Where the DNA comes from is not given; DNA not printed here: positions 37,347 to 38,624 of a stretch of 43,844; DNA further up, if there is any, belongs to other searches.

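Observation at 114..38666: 38.5-kb element integrated into the 3' end of rpmG, with a repeat that preserves the L33 protein exactly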

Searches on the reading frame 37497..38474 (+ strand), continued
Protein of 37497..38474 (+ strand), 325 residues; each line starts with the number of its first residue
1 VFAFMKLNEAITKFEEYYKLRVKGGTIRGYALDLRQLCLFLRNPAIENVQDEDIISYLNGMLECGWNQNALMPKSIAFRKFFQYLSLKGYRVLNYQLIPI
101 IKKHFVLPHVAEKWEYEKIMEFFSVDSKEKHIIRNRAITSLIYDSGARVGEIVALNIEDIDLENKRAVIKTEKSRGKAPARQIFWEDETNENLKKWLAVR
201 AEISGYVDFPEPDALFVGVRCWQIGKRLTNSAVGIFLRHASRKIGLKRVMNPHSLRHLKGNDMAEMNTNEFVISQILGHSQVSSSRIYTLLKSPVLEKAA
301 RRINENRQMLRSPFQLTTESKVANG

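Call 84: search_protein_families(library=pfam, proteins=[L004:1439-3751:+, L004:3838-5583:+, L004:5593-6786:+, L004:12106-13089:-, L004:14852-16270:+, L004:16673-17917:-, L004:17921-18349:-, L002:17148-18089:-], max_evalue=0.001)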
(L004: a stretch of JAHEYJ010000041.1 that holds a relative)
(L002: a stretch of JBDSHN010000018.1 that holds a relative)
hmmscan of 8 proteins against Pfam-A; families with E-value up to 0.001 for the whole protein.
L004:1439-3751:+ (770 aa): 1 family
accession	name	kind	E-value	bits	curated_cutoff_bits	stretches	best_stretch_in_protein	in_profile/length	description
PF18962.6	Por_Secre_tail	-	1.1e-10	42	27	1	693-762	3-73/75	Secretion system C-terminal sorting domain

L004:3838-5583:+ (581 aa): 9 families
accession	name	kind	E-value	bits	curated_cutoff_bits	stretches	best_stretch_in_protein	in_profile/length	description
PF13585.12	CHU_C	-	1.9e-15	57.2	27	1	493-577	3-84/86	CHU_C Type IX secretion signal domain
PF13415.12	Kelch_3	-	1.1e-11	45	22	0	253-282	4-32/48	Galactose oxidase, central domain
PF24681.1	Kelch_KLHDC2_KLHL20_DRC7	-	4.9e-11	42.8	50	1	46-189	46-195/221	KLHDC2/KLHL20/DRC7 Kelch-repeats domain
PF18911.6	PKD_4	-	7.3e-11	42.4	27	1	427-474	29-76/85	PKD domain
PF13418.12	Kelch_4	-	2.6e-07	30.9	21.6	0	51-91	2-43/49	Galactose oxidase, central domain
PF24996.1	NANM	-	3.3e-07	29.9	45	0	151-226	11-92/350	N-acetylneuraminate epimerase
PF00801.26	PKD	-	1.6e-06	28.4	23.5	1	423-464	17-63/80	PKD domain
PF07646.21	Kelch_2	-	0.00012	22.3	21.3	0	69-91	20-43/48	Kelch motif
PF01344.31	Kelch_1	-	0.00015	21.6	20.1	0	263-284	22-43/46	Kelch motif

L004:5593-6786:+ (397 aa): 3 families
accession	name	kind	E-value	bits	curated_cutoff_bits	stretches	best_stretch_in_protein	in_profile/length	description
PF13585.12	CHU_C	-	4.6e-15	55.9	27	1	309-394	3-85/86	CHU_C Type IX secretion signal domain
PF00801.26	PKD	-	1.4e-11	44.7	23.5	1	159-221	9-73/80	PKD domain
PF18911.6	PKD_4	-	1.8e-11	44.4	27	1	150-230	3-85/85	PKD domain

L004:12106-13089:- (327 aa): 0 families

L004:14852-16270:+ (472 aa): 0 families

L004:16673-17917:- (414 aa): 2 families
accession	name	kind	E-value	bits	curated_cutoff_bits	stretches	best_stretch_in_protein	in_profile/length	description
PF02875.26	Mur_ligase_C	-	6.2e-17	63.1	28.4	1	289-406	1-126/127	Mur ligase, glutamate ligase domain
PF08245.18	Mur_ligase_M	-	9.1e-13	49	24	1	58-229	1-146/200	Mur ligase middle domain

L004:17921-18349:- (142 aa): 0 families

L002:17148-18089:- (313 aa): 0 families

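Call 87: find_encoding_contigs(protein=P0008, flank=10000, max_places=3)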
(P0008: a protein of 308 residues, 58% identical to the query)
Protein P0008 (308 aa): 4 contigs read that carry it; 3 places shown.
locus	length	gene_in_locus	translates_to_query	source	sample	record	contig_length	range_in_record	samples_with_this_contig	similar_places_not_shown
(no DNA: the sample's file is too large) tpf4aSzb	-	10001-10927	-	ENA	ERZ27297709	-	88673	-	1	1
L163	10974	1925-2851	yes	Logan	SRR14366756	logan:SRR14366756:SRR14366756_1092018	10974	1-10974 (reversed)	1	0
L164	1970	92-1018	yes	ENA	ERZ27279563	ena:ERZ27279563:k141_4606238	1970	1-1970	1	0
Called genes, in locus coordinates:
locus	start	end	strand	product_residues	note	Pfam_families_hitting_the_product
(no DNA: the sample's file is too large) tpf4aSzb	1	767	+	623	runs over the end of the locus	-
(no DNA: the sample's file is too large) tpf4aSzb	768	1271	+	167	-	-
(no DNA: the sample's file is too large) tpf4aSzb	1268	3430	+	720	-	PF18962:Por_Secre_tail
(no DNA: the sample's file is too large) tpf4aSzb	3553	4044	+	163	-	-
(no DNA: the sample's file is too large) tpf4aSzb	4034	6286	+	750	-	PF18962:Por_Secre_tail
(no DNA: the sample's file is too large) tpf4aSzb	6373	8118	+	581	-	PF24681:Kelch_KLHDC2_KLHL20_DRC7, PF24996:NANM (faint), PF00801:PKD (weak), PF18911:PKD_4, PF13585:CHU_C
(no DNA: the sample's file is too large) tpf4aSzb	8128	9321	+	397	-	PF18911:PKD_4, PF00801:PKD, PF13585:CHU_C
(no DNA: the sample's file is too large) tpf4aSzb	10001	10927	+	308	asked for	PF02899:Phage_int_SAM_1 (weak), PF00589:Phage_integrase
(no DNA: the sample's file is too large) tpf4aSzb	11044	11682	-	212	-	PF01936:NYN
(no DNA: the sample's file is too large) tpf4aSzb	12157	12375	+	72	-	-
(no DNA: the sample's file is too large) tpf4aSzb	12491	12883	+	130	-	PF04492:Phage_rep_O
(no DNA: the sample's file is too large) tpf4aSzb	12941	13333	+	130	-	-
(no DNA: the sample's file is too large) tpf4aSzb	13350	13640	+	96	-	-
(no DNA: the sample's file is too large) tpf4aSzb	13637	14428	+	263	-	PF02086:MethyltransfD12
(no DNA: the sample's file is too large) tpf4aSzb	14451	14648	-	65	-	-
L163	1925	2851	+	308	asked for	PF02899:Phage_int_SAM_1 (weak), PF00589:Phage_integrase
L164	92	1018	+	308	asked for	PF02899:Phage_int_SAM_1 (weak), PF00589:Phage_integrase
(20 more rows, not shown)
